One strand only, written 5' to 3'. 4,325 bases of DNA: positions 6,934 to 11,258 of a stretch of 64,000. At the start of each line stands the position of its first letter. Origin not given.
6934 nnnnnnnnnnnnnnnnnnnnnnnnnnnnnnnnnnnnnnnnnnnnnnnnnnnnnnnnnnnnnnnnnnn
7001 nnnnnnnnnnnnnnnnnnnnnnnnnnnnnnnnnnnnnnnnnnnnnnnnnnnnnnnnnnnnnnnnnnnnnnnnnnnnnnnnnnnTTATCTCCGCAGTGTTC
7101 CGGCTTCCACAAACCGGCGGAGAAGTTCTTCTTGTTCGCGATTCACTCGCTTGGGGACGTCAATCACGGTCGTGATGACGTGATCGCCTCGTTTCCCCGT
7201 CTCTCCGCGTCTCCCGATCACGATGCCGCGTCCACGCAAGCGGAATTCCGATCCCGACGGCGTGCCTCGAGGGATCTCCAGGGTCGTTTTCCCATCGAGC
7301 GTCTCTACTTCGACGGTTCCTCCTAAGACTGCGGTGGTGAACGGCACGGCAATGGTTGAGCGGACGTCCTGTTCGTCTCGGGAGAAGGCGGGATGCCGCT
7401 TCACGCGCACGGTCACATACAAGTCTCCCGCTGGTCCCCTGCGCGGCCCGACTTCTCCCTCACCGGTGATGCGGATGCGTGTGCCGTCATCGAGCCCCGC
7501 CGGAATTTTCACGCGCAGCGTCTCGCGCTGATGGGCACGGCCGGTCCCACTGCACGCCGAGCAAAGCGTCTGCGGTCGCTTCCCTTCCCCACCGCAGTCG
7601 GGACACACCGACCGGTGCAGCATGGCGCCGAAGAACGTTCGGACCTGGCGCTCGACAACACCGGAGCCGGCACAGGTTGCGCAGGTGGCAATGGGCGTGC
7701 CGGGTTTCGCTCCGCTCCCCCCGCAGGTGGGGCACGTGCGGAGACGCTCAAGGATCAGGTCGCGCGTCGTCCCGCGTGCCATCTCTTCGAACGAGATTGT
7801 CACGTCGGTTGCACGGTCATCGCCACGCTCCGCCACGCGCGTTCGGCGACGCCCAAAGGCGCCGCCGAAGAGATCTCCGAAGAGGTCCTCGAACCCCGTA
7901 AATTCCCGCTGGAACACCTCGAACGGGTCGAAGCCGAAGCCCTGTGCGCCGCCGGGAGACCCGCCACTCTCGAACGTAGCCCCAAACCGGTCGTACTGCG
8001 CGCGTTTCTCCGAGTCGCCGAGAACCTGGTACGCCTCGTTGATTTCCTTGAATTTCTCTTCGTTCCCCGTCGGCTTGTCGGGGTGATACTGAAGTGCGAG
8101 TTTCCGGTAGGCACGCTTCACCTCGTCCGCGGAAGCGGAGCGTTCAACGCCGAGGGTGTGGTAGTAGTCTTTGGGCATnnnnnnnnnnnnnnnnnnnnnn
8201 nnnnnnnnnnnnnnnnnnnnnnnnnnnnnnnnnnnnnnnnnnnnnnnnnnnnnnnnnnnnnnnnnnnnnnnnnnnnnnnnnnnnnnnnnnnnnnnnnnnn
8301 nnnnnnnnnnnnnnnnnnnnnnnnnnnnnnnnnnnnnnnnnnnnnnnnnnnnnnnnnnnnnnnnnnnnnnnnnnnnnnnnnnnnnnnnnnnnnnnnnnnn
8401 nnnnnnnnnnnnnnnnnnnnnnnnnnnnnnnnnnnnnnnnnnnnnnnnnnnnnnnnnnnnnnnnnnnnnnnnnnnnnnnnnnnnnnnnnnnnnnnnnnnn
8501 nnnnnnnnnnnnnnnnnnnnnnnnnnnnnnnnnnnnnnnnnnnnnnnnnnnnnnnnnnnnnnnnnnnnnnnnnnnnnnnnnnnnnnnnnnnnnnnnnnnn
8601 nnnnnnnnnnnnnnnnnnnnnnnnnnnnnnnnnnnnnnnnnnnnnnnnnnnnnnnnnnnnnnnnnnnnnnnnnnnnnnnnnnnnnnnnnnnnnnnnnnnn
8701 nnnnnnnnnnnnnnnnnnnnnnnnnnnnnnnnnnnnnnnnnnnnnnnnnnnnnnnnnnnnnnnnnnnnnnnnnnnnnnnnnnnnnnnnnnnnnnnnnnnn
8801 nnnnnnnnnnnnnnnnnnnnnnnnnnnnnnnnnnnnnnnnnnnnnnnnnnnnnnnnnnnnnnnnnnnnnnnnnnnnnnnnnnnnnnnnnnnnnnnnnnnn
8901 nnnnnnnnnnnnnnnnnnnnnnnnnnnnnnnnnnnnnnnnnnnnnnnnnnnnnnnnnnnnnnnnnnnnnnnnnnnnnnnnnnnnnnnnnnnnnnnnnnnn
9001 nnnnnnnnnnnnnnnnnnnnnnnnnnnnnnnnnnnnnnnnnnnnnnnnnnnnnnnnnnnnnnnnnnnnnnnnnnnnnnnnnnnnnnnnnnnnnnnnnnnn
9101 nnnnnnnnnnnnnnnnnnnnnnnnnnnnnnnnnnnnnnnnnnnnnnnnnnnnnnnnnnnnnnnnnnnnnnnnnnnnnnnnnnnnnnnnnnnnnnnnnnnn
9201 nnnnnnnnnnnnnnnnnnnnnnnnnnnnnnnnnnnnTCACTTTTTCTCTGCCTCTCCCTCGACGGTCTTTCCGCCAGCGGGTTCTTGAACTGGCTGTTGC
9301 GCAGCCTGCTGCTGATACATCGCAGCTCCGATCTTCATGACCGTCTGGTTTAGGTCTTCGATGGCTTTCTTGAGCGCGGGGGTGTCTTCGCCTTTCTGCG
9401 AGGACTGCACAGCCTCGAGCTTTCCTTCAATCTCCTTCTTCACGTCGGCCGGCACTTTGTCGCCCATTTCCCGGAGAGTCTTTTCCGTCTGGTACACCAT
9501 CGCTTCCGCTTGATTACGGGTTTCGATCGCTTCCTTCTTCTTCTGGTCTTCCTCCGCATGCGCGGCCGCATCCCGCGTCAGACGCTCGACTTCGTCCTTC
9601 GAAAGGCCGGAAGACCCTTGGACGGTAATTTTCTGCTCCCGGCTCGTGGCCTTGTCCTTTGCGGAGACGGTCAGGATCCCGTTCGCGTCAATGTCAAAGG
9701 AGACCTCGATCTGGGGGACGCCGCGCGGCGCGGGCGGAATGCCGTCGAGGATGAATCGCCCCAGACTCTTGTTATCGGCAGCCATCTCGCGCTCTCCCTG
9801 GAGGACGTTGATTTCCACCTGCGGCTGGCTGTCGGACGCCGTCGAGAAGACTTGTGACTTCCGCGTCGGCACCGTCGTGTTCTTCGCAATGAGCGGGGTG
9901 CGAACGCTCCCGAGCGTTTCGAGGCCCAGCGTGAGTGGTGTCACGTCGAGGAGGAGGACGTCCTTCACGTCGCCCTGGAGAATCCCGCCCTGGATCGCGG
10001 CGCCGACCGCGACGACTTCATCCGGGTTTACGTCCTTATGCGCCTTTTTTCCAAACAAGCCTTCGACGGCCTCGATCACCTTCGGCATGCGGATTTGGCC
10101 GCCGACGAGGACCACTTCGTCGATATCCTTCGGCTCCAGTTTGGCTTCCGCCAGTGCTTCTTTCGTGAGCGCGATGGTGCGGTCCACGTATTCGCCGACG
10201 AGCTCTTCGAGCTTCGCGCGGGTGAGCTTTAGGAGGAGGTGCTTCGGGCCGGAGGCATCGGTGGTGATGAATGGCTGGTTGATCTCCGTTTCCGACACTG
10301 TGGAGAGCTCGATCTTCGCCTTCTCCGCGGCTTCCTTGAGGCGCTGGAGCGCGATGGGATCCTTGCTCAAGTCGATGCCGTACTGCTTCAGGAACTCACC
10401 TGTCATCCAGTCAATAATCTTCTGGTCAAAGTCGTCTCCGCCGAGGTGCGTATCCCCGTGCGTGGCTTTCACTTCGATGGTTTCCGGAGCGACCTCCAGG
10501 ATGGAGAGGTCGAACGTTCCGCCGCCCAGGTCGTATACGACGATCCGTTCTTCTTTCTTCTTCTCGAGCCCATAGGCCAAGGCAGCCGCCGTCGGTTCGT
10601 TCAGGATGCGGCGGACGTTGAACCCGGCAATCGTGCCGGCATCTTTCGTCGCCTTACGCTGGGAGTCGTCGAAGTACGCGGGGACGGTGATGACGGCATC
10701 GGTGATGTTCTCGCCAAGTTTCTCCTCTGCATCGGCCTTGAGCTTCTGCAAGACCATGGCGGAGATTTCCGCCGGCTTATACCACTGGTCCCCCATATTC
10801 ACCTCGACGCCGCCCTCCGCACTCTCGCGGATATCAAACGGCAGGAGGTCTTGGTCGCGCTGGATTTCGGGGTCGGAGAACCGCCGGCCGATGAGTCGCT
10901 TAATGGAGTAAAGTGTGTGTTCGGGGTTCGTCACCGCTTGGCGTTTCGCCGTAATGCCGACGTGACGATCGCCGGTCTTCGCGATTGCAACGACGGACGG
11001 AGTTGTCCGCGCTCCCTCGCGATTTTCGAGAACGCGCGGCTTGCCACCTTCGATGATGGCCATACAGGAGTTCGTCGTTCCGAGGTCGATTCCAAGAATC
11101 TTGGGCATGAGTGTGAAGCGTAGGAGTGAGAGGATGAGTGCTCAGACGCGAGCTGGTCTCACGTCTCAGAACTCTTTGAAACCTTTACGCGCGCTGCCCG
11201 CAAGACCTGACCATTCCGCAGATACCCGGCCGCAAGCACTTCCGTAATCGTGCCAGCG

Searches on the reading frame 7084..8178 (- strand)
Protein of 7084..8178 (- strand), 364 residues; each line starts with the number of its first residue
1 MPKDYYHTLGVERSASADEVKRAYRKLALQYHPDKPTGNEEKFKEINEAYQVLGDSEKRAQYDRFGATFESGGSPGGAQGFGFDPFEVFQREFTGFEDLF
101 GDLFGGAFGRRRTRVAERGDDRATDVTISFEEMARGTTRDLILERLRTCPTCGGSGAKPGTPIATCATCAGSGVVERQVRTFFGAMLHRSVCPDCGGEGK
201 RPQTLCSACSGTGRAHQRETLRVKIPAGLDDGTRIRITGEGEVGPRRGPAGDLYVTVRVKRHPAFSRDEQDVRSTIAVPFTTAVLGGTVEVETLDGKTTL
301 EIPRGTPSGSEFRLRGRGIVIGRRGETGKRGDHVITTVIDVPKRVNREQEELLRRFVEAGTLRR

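Call 57: search_protein_families(library=pfam, proteins=[window:7084-8178:-], max_evalue=0.001)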
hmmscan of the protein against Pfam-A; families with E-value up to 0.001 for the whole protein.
window:7084-8178:- (364 aa): 3 families
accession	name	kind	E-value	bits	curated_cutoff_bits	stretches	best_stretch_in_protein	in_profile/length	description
PF01556.23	DnaJ_C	-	2.2e-44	151.6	26.6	1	124-342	3-152/152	DnaJ C terminal domain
PF00226.36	DnaJ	-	7.3e-26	90.5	27.8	1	4-63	1-63/63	DnaJ domain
PF00684.25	DnaJ_CXXCXGXG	-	2e-14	54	32.7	1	149-213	1-65/65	DnaJ central domain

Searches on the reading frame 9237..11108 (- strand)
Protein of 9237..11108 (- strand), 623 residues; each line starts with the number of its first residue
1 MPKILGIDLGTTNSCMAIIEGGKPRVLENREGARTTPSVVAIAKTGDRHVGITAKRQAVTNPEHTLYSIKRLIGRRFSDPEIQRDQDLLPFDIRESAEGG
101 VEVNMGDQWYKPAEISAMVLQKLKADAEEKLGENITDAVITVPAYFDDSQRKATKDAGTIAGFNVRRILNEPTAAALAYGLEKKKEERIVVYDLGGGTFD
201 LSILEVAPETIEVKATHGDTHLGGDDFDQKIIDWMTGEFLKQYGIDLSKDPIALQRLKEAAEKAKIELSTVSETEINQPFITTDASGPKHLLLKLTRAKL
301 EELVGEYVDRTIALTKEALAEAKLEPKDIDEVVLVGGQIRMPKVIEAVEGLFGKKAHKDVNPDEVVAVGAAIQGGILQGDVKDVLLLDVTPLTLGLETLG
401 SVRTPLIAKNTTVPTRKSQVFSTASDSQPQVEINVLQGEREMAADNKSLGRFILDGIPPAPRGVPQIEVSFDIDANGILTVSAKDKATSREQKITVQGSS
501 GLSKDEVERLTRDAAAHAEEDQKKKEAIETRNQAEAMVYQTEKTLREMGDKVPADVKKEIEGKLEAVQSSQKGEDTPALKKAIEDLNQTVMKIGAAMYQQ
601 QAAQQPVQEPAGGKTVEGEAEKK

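Call 57: search_protein_families(library=pfam, proteins=[window:9237-11108:-], max_evalue=0.001)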
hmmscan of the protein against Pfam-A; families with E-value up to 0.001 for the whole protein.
window:9237-11108:- (623 aa): 2 families
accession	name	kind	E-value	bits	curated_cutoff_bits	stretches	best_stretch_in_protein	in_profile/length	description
PF00012.26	HSP70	-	1.1e-249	830.1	20.6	1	4-599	1-599/599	Hsp70 protein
PF06723.19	MreB_Mbl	-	3.6e-13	49.5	27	1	118-371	76-316/327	MreB/Mbl protein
